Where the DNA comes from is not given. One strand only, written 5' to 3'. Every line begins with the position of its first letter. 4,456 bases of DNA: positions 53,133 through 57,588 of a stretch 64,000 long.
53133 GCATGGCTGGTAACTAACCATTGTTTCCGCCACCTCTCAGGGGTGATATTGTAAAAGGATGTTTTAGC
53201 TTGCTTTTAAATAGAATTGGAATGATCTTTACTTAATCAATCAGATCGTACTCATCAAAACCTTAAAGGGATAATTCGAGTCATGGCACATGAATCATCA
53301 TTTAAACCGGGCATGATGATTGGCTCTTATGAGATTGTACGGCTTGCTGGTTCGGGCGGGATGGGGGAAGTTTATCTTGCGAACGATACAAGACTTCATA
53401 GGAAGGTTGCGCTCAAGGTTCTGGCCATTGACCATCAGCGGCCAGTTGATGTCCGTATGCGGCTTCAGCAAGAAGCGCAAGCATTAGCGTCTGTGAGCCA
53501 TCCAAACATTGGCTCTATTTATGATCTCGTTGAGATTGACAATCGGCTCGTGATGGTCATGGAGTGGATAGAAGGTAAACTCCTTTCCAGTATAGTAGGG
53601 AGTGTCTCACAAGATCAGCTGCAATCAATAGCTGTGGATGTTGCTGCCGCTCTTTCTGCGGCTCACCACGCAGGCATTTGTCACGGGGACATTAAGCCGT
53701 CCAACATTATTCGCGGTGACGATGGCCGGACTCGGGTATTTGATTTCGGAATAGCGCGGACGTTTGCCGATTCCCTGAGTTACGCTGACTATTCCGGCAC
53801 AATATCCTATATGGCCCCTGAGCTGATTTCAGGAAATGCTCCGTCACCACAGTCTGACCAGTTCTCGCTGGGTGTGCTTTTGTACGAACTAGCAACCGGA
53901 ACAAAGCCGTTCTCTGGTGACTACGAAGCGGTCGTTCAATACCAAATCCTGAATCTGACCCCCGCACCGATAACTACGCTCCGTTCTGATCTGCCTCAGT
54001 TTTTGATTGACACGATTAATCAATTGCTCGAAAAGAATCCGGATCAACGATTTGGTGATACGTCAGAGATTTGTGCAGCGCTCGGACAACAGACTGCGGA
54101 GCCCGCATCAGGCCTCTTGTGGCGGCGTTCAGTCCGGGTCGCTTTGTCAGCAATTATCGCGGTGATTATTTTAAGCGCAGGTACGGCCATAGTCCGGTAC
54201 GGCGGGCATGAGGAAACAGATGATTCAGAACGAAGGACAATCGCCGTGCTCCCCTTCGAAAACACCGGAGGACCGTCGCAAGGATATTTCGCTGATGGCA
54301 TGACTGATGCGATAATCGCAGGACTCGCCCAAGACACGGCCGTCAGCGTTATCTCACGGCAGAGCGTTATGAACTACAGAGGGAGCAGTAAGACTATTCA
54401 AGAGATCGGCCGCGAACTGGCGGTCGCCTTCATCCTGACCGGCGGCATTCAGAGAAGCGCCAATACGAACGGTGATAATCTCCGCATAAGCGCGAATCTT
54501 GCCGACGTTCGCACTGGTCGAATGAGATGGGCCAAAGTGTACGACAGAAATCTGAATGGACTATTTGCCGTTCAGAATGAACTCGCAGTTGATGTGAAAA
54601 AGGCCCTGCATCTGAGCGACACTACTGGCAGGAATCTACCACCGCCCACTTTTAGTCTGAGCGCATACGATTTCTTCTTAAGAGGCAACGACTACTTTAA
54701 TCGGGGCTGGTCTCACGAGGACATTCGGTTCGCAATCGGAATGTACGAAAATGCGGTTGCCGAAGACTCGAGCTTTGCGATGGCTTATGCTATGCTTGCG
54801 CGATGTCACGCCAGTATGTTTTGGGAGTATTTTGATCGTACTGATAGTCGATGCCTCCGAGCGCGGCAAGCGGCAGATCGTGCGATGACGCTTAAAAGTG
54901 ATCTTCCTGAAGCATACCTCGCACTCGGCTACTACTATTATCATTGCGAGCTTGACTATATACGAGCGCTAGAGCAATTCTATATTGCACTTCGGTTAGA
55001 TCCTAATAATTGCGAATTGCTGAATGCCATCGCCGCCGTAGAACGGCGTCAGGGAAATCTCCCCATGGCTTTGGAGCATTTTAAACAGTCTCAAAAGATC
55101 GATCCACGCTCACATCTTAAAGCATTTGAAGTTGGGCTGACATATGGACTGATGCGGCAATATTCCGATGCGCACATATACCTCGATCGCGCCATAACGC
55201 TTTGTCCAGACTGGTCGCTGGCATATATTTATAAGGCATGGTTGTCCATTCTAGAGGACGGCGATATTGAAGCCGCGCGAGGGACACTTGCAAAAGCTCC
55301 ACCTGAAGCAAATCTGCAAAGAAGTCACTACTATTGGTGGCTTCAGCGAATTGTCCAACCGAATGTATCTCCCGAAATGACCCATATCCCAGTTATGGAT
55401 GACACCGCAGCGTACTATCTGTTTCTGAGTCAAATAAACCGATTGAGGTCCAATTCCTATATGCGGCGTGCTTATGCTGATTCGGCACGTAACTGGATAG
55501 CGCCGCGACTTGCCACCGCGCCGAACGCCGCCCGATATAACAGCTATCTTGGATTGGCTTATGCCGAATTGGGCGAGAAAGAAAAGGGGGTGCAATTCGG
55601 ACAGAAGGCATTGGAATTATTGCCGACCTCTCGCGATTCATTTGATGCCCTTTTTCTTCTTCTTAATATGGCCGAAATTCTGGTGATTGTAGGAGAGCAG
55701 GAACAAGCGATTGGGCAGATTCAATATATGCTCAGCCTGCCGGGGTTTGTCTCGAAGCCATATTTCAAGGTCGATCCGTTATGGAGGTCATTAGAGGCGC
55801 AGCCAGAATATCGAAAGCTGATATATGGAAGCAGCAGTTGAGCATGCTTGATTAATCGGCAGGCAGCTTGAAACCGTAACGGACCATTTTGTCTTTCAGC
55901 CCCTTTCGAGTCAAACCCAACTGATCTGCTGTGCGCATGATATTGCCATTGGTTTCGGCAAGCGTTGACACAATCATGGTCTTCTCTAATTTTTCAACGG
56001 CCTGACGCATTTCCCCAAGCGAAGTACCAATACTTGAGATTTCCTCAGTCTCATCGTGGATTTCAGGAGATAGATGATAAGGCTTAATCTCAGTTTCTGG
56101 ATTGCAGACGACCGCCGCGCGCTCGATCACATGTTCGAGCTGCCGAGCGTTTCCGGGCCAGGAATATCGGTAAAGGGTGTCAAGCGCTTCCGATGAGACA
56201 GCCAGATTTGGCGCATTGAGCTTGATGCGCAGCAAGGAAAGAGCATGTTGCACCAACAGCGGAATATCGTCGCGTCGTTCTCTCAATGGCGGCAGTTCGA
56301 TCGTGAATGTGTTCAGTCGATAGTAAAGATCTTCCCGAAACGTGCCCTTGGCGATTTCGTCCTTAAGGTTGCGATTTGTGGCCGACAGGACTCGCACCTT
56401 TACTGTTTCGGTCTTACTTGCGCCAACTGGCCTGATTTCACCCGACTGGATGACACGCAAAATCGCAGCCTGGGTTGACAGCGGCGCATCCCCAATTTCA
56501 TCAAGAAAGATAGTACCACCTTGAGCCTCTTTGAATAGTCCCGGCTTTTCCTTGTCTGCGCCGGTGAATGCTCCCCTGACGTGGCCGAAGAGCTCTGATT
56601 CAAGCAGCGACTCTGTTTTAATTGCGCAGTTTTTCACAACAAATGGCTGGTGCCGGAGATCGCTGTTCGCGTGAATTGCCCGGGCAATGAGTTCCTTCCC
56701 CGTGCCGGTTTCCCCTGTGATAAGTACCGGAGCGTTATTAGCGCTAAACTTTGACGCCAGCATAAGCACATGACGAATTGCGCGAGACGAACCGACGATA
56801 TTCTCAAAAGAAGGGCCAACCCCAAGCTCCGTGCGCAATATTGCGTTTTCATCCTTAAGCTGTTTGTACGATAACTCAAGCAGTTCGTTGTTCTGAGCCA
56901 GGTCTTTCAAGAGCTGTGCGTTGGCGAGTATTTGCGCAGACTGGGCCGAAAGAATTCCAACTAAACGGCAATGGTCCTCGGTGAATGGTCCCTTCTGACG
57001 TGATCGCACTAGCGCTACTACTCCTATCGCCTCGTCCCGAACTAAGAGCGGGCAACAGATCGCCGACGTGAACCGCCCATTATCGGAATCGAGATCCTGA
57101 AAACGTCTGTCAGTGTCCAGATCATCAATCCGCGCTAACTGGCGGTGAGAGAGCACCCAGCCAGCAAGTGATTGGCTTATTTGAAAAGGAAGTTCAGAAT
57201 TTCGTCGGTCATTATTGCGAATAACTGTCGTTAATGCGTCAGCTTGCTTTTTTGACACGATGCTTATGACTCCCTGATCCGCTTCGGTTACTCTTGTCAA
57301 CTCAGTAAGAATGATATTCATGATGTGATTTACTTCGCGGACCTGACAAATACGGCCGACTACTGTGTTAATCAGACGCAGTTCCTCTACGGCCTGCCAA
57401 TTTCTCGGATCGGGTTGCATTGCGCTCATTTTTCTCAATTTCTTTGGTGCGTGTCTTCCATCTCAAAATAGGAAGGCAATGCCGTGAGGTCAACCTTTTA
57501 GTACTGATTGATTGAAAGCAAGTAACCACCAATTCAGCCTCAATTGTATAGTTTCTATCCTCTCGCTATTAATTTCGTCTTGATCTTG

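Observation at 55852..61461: GAF-type sigma-54 activator divergently paired with a three-gene operon of uncharacterised envelope proteins (candidate undescribed system)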

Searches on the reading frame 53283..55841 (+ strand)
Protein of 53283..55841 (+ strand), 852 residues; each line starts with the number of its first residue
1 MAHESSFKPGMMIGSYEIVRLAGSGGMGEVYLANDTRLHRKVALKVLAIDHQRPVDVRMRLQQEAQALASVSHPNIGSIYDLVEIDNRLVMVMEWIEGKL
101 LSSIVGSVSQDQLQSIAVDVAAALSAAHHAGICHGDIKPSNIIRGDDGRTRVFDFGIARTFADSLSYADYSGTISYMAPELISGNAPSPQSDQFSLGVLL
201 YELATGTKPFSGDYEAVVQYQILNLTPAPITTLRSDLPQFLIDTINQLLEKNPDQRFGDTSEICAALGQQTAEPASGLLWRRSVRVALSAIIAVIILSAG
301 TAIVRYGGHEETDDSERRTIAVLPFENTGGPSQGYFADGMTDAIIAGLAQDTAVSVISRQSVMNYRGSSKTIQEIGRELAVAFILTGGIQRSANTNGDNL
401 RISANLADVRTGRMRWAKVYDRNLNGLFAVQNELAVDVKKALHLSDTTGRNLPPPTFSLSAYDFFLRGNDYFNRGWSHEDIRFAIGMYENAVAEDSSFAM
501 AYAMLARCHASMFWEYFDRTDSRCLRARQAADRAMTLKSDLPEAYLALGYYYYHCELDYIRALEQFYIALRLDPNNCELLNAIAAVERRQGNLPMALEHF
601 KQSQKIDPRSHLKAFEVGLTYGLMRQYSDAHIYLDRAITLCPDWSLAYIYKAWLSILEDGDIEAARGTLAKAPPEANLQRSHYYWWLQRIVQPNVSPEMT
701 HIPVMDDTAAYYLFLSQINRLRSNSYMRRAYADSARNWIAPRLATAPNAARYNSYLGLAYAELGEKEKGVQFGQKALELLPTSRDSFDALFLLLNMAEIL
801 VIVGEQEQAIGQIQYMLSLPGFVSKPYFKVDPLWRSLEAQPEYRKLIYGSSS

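Call 3: search_protein_families(library=pfam, proteins=[window:53283-55841:+], max_evalue=1)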
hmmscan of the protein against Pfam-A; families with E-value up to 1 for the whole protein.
window:53283-55841:+ (852 aa): 22 families
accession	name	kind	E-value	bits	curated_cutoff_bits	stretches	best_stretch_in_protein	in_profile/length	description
PF00069.31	Pkinase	-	3.5e-50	171.3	31.7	1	16-258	1-253/263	Protein kinase domain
PF07714.23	PK_Tyr_Ser-Thr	-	9e-28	97.7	23.1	1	20-256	5-248/258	Protein tyrosine and serine/threonine kinase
PF07719.23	TPR_2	-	5.4e-12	45.3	27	3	750-782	1-33/34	Tetratricopeptide repeat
PF00515.34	TPR_1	-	5.7e-10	39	27.8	3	579-609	3-33/34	Tetratricopeptide repeat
PF13431.12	TPR_17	-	1.9e-07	31.2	24.4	1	569-597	5-33/34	Tetratricopeptide repeat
PF13424.12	TPR_12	-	3.2e-07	30.9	30.1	3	579-641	5-75/77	Tetratricopeptide repeat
PF03109.22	ABC1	-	9.9e-07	28.6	22.9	1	85-163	139-219/244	ABC1 atypical kinase-like domain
PF01636.29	APH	-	5.1e-05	23.6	23.2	1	128-158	166-197/239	Phosphotransferase enzyme family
PF13414.12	TPR_11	-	0.0001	22.4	26.8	0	533-553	19-39/42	TPR repeat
PF13432.12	TPR_16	-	0.0002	22.2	32.7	2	730-782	19-63/65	Tetratricopeptide repeat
PF13428.12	TPR_14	-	0.00032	21.5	23.5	0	624-652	14-42/44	Tetratricopeptide repeat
PF13371.12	TPR_9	-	0.0004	20.8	35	1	589-644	7-62/73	Tetratricopeptide repeat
PF17874.7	TPR_MalT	-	0.00058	19.7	45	1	581-685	84-200/336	MalT-like TPR region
PF13374.12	TPR_10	-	0.00062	20.1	27.5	0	580-602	5-27/42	Tetratricopeptide repeat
PF12569.14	NatA_aux_su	-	0.0025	17.3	33.3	1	531-608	181-257/515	N-terminal acetyltransferase A, auxiliary subunit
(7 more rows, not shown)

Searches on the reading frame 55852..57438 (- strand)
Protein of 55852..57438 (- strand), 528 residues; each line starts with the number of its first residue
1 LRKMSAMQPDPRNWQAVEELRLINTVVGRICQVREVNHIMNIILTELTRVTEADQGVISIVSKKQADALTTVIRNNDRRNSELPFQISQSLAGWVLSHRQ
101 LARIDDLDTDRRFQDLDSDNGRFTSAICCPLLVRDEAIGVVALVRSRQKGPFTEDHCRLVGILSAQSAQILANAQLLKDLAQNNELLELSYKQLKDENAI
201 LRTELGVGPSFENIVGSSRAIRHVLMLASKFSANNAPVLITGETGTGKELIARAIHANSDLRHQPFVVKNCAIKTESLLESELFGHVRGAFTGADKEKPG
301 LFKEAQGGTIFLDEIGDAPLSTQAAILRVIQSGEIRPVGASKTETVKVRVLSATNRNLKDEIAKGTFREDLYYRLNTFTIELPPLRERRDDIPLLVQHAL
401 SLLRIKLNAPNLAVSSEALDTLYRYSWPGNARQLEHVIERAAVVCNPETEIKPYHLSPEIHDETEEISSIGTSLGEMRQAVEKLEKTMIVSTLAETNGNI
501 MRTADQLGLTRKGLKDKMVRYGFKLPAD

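Call 3: search_protein_families(library=pfam, proteins=[window:55852-57438:-], max_evalue=1)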
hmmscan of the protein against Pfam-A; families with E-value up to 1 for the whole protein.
window:55852-57438:- (528 aa): 16 families
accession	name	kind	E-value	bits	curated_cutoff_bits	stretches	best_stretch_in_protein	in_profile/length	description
PF00158.32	Sigma54_activat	-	3.8e-66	222.4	20.2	1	214-381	1-168/168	Sigma-54 interaction domain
PF14532.12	Sigma54_activ_2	-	1.2e-22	81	25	1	215-385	1-138/138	Sigma-54 interaction domain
PF25601.1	AAA_lid_14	-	2.1e-21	76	27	1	386-466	1-80/87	AAA+ ATPase lid domain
PF13185.12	GAF_2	-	7.5e-15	55.8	28.6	1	35-171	3-135/136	GAF domain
PF01590.32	GAF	-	6.3e-14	53.1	22.4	1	38-170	4-132/133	GAF domain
PF13492.12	GAF_3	-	7.9e-11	42.9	27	1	36-171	2-127/129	GAF domain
PF02954.25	HTH_8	-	4.4e-09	36.4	22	1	481-521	2-42/42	Bacterial regulatory protein, Fis family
PF07728.20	AAA_5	-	2.7e-06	27.9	22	1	237-356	1-123/139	AAA domain (dynein-related subfamily)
PF00004.35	AAA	-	6.9e-06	27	21.2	1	238-360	1-112/131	ATPase family associated with various cellular activities (AAA)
PF07724.20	AAA_2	-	0.001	19.6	27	1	238-361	6-130/166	AAA domain (Cdc48 subfamily)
PF12775.13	AAA_7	-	0.0019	18.2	25.8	1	224-273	22-71/181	P-loop containing dynein motor region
PF01078.27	Mg_chelatase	-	0.0041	17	20.3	0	211-256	2-43/207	Magnesium chelatase, subunit ChlI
PF13191.12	AAA_16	-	0.0046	17.9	32.6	1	215-272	3-61/167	AAA ATPase domain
PF15714.11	SpoVT_C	-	0.012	16.2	27.5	1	87-160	45-116/128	Stage V sporulation protein T C-terminal, transcription factor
PF18024.7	HTH_50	-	0.096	12.8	27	1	477-522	4-48/50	Helix-turn-helix domain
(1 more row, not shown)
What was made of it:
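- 55852..57438 (-): GAF-type sigma-54 enhancer-binding protein (528 aa from TTG; 522-525 aa from the ATGs used by other gene callers). Pfam domains GAF, Sigma54_activat, AAA_lid_14 and HTH_8 (call 3).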

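Call 4: search_protein_families(library=ncbifam, proteins=[window:55852-57438:-], max_evalue=1)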
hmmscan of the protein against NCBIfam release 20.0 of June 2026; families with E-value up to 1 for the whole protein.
window:55852-57438:- (528 aa): 38 families (the best 25 are shown)
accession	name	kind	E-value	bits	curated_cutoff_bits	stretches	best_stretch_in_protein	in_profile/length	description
NF003451.0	PRK05022.1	equivalog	8.5e-103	344.8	476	1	125-522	114-509/512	nitric oxide reductase transcriptional regulator NorR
TIGR01817.1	nifA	equivalog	3.9e-101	339.4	528.85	1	31-471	15-453/534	nif-specific transcriptional activator NifA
NF041552.1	TF_PrdR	equivalog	1.4e-95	320.9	795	1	159-521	224-576/577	sigma-54 dependent transcriptional regulator PrdR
NF038308.1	RNA_repair_RtcR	equivalog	1.9e-87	294.3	650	1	190-502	158-492/530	RNA repair transcriptional activator RtcR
NF008469.0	PRK11361.1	equivalog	4e-87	292.8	714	1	189-524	120-457/461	acetoacetate metabolism transcriptional regulator AtoC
TIGR01818.1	ntrC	equivalog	1.2e-86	291.4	558.6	1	205-518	127-460/463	nitrogen regulation protein NR(I)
TIGR02915.1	PEP_resp_reg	equivalog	1.9e-85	287.4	502.6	1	191-524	119-445/445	PEP-CTERM-box response regulator transcription factor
NF007689.0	PRK10365.1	equivalog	2.9e-82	276.8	760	1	206-520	133-441/441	sigma-54-dependent response regulator transcription factor ZraR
NF041906.1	V4R_TF_MobR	exception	3.6e-81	273.3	999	1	153-518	174-541/544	phenol degradation transcriptional regulator MobR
NF011958.0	PRK15429.1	equivalog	1.5e-78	265.1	830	1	127-524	301-687/692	formate hydrogenlyase transcriptional activator FlhA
TIGR02329.1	propionate_PrpR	equivalog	1.2e-77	261.8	499.2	1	202-515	202-521/526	propionate catabolism operon regulatory protein PrpR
NF051870.1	NAssimRespRegNtrX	equivalog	8.1e-77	259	600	1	191-521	121-450/452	nitrogen assimilation response regulator NtrX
NF050807.1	TransRegFlbDCaul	equivalog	6.7e-76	256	750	1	212-521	118-438/454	sigma-54-dependent transcriptional regulator FlbD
TIGR02974.1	phageshock_pspF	equivalog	2e-74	250.8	443.55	2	214-451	1-240/336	phage shock protein operon transcriptional activator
NF041946.1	LuxO_transreg_Vib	equivalog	2.2e-72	244.3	800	1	202-473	124-394/463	quorum-sensing sigma-54 dependent transcriptional regulator LuxO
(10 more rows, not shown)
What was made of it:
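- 55852..57438 (-): It falls below the NCBIfam cut-offs for NorR, NifA, FhlA and the other named equivalogs (call 4).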
